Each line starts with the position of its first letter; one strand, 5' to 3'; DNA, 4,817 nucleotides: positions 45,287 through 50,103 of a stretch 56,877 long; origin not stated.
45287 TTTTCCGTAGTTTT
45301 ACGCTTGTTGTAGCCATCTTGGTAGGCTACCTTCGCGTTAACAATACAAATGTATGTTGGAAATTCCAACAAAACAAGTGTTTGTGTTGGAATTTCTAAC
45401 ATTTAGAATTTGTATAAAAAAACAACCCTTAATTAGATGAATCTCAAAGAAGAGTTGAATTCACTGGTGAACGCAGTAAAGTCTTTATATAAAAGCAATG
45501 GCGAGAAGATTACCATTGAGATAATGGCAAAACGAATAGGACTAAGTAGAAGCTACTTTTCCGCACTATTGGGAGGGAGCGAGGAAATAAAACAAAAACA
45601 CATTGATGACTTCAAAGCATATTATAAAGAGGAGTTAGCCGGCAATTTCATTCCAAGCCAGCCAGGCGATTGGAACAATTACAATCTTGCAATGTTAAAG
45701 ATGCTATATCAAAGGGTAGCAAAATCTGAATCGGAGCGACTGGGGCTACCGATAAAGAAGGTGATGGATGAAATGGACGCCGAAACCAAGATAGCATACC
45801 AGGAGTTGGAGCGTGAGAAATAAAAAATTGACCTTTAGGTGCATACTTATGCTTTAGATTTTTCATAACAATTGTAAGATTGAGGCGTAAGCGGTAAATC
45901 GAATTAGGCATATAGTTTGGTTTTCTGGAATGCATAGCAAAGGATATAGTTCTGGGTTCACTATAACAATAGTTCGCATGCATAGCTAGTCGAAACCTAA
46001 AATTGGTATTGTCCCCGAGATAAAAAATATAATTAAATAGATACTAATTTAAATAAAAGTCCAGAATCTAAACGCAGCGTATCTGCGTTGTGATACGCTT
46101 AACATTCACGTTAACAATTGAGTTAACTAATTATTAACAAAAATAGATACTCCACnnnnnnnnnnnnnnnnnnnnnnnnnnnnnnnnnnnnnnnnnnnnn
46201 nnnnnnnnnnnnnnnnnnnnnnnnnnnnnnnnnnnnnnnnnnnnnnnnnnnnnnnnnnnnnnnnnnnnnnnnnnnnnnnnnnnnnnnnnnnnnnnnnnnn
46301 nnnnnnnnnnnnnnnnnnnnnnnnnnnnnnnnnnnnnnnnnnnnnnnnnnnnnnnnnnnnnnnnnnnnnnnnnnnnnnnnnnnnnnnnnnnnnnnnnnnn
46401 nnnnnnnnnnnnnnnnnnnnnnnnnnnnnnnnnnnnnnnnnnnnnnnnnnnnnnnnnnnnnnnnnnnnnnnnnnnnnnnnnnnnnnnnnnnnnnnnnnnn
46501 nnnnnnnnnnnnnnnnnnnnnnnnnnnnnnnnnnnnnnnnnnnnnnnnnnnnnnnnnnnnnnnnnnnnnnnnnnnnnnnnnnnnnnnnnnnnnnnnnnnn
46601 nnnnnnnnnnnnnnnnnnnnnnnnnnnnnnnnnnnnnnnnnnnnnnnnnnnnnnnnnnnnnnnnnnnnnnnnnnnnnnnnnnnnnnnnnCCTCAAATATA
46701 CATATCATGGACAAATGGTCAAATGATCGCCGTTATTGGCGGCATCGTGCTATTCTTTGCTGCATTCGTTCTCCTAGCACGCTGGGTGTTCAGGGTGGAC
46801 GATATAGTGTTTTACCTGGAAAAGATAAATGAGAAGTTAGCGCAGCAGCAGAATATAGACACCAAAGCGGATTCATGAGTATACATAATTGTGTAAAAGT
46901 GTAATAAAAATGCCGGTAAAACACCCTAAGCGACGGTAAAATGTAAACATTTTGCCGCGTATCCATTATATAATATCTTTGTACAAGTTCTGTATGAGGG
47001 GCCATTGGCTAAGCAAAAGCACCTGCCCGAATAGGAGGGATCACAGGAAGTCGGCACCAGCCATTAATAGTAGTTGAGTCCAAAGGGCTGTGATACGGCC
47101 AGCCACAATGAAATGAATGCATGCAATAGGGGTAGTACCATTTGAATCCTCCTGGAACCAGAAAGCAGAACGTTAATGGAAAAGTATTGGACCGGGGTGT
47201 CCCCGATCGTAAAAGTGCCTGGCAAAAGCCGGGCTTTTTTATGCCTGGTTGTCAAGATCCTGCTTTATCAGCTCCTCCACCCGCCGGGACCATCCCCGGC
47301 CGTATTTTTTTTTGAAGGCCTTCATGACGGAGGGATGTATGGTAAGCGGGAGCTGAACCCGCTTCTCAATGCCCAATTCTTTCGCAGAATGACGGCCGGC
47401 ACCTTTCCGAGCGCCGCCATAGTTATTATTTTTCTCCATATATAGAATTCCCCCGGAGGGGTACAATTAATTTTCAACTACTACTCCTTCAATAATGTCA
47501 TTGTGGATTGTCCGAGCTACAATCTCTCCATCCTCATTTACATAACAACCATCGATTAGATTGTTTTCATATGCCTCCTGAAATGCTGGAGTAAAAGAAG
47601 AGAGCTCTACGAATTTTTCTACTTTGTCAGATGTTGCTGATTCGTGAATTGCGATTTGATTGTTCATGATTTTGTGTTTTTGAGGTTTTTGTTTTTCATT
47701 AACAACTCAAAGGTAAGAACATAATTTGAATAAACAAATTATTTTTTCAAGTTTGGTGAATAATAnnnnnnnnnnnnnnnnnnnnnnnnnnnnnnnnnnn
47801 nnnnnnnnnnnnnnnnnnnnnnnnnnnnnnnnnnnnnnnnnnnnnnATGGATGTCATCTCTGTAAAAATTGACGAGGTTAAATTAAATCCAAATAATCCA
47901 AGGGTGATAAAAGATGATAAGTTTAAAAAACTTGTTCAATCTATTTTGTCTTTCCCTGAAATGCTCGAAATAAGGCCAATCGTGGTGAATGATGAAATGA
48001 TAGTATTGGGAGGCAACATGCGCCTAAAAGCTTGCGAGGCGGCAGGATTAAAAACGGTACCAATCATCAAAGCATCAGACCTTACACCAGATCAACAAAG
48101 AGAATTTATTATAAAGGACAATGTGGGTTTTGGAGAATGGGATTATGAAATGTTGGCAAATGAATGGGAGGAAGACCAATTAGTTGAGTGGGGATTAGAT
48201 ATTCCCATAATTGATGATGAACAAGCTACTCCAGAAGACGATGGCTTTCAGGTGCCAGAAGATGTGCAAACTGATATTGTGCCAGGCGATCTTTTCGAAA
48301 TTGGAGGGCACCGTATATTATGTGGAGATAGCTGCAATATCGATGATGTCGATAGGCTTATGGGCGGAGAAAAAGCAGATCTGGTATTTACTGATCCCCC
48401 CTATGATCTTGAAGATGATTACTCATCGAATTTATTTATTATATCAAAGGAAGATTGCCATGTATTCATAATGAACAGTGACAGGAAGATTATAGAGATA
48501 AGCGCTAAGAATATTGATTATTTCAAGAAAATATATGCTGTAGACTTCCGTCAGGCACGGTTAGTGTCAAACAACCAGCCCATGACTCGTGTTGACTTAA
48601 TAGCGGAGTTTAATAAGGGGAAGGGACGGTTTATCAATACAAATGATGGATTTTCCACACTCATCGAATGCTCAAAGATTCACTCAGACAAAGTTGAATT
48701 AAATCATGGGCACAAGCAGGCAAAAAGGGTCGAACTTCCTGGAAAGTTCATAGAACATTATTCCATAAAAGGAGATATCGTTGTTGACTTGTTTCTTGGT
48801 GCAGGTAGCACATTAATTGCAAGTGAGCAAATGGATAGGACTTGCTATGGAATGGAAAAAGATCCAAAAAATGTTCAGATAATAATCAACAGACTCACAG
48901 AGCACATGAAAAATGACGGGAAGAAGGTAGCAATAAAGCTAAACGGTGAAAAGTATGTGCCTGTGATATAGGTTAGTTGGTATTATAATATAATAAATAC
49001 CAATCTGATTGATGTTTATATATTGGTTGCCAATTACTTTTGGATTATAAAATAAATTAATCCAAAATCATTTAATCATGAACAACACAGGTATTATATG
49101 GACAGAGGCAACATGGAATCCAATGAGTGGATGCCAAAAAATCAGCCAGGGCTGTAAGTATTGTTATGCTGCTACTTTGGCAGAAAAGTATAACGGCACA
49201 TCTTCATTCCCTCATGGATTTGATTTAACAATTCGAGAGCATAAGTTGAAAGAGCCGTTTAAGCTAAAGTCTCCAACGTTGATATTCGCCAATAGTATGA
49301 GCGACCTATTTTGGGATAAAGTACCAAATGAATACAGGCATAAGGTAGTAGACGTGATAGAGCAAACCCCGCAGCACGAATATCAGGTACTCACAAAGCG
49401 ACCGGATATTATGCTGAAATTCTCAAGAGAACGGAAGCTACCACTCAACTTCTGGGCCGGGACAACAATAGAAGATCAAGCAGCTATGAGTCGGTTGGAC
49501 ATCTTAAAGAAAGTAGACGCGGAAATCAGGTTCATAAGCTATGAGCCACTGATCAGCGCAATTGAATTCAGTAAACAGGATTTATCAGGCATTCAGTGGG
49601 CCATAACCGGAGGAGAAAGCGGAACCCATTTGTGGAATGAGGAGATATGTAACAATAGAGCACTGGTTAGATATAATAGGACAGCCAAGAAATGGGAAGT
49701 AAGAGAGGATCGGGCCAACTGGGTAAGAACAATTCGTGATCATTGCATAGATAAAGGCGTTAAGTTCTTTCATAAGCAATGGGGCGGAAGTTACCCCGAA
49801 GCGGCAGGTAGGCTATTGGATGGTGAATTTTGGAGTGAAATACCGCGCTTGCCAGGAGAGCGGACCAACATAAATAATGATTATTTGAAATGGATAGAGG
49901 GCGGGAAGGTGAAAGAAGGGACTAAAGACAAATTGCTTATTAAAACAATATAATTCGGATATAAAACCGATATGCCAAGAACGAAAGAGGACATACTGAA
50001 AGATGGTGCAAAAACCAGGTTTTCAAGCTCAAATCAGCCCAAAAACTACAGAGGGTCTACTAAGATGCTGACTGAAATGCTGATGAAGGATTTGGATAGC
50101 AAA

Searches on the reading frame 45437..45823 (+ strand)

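Call 13: search_protein_families(library=phrogs, proteins=[window:45437-45823:+], max_evalue=0.001)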
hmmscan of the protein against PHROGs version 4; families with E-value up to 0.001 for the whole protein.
window:45437-45823:+ (128 aa): 1 family
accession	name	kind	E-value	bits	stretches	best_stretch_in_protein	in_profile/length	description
phrog_11451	-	transcription regulation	0.00037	21.9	1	10-68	6-62/98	CI-like repressor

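Call 47: search_protein_families(library=pfam, proteins=[window:45437-45823:+], max_evalue=0.01)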
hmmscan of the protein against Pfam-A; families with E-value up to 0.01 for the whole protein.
window:45437-45823:+ (128 aa): 2 families
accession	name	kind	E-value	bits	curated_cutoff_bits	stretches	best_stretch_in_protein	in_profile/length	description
PF19776.5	DUF6262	-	0.00031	21.3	29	1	5-42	15-51/110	Family of unknown function (DUF6262)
PF12844.13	HTH_19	-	0.0042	17.4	30.2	0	23-63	11-48/64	Helix-turn-helix domain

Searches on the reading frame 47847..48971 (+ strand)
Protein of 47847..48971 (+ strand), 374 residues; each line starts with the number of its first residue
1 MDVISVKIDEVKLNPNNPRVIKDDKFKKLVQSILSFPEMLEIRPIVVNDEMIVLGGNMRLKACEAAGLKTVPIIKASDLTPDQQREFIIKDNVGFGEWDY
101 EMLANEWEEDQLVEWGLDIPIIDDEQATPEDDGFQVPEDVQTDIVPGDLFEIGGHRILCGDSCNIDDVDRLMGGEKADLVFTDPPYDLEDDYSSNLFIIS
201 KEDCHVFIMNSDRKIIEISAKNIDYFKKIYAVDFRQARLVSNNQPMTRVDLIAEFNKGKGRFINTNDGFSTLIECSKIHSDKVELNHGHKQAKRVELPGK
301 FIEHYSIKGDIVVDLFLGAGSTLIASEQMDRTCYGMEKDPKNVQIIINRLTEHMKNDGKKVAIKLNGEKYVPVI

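Call 13: search_protein_families(library=phrogs, proteins=[window:47847-48971:+], max_evalue=0.001)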
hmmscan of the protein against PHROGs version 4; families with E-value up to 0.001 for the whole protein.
window:47847-48971:+ (374 aa): 20 families
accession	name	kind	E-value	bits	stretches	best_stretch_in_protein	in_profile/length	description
phrog_498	-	other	1e-71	243.3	1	1-368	33-435/633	DNA methyltransferase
phrog_620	-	DNA, RNA and nucleotide metabolism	1.4e-24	88.4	1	1-139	7-148/217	ParB-like partition protein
phrog_940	-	DNA, RNA and nucleotide metabolism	3.7e-23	83.4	1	3-130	6-135/388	nuclease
phrog_67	-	other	1e-21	78.7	1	96-364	73-357/743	DNA methyltransferase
phrog_17622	-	unknown function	1.1e-21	78.3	1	14-120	24-135/222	-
phrog_8071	-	DNA, RNA and nucleotide metabolism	9.6e-21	75.4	1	2-190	6-207/389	ParB-like partition protein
phrog_23085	-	unknown function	2.5e-18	67.1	1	269-369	25-124/138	-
phrog_3008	-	other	3.4e-13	50.4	1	280-357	141-218/244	DNA methyltransferase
phrog_9353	-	unknown function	2.1e-12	48.4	1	4-119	12-131/245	-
phrog_15396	-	DNA, RNA and nucleotide metabolism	2.8e-11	44.7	1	9-125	10-125/258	ParB-like partition nuclease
phrog_18056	-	DNA, RNA and nucleotide metabolism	5.4e-10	39.7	1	1-90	1-86/387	ParB-like partition nuclease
phrog_723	-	DNA, RNA and nucleotide metabolism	9.6e-09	36.4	1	2-105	12-117/223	ParB-like partition protein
phrog_18293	-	other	4.9e-08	33.9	1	286-357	43-114/119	methyltransferase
phrog_7405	-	unknown function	2.4e-06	28.4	1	4-108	25-131/250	-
phrog_930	-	DNA, RNA and nucleotide metabolism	1.5e-05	25.9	1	5-112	9-114/223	ParB-like partition protein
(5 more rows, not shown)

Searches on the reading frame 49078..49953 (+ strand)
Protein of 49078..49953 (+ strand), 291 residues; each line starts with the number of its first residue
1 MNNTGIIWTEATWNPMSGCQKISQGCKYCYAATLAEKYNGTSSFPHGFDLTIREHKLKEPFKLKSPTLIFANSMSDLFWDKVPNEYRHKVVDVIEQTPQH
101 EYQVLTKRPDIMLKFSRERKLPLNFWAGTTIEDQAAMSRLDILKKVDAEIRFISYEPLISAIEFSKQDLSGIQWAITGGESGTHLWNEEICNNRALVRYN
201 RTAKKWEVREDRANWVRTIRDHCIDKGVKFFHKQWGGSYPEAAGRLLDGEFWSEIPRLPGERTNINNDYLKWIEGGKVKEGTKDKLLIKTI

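Call 13: search_protein_families(library=phrogs, proteins=[window:49078-49953:+], max_evalue=0.001)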
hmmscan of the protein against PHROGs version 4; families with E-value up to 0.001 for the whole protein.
window:49078-49953:+ (291 aa): 1 family
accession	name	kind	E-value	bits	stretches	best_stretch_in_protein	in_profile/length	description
phrog_2045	-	unknown function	4.9e-74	250.4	1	1-241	2-237/299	-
